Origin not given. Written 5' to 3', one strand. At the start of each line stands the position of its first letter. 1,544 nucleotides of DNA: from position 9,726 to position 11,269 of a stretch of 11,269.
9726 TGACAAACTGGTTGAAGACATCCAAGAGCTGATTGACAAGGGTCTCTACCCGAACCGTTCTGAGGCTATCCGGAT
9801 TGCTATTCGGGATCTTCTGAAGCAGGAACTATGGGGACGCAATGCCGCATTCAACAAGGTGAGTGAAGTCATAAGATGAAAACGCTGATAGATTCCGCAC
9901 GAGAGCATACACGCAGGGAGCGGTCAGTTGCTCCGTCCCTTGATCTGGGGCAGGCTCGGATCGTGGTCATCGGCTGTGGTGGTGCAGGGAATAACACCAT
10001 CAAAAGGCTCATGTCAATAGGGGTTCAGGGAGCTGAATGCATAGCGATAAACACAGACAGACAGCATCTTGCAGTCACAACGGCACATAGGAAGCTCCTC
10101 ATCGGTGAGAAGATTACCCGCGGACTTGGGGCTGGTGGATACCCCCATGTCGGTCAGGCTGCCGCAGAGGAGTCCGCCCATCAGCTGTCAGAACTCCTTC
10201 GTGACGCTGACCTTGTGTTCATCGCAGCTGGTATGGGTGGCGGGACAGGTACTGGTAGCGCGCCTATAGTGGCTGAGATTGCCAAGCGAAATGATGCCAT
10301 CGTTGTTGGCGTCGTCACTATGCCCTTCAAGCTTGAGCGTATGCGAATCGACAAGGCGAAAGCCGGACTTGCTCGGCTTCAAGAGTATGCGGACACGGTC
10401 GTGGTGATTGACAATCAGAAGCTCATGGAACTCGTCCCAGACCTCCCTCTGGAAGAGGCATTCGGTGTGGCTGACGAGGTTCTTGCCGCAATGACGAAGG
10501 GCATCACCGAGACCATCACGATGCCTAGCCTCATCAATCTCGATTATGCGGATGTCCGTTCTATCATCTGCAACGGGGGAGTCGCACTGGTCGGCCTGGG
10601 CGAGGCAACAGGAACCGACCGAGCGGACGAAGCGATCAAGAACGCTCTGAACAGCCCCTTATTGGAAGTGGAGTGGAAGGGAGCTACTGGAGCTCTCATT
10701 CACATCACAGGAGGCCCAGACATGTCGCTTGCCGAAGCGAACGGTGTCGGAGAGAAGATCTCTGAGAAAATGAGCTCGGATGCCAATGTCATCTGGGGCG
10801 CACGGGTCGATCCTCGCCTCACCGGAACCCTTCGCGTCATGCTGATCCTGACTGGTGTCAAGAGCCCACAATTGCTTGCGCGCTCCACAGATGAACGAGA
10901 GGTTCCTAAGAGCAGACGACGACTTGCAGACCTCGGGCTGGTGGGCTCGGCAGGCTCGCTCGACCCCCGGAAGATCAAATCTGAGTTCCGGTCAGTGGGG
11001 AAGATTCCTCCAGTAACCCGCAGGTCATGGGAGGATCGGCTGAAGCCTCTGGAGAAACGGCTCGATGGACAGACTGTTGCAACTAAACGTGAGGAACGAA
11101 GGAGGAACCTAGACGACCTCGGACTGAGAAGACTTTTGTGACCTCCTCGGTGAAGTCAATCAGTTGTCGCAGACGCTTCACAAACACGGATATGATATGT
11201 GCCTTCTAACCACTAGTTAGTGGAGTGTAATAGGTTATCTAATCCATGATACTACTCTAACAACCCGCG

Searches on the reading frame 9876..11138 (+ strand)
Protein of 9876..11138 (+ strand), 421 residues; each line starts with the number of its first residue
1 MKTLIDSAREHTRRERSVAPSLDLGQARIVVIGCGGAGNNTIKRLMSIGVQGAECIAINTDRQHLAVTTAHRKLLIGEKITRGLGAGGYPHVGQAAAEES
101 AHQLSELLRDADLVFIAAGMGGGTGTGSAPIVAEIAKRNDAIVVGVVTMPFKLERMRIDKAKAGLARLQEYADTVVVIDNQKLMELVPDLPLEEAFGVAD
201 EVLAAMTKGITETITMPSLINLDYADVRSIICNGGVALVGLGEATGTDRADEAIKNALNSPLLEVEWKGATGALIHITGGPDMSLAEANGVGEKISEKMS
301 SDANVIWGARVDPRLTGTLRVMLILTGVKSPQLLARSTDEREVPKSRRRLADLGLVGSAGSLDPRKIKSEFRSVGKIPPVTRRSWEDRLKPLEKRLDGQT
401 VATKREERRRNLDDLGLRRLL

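Call 7: search_protein_families(library=pfam, proteins=[window:9876-11138:+])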
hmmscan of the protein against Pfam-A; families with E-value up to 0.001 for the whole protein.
window:9876-11138:+ (421 aa): 2 families
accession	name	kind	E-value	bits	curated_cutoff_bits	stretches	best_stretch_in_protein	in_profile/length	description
PF00091.31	Tubulin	-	4e-47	161.4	33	1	28-187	1-189/190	Tubulin/FtsZ family, GTPase domain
PF12327.13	FtsZ_C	-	2.3e-35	121.2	27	1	235-329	1-95/95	FtsZ family, C-terminal domain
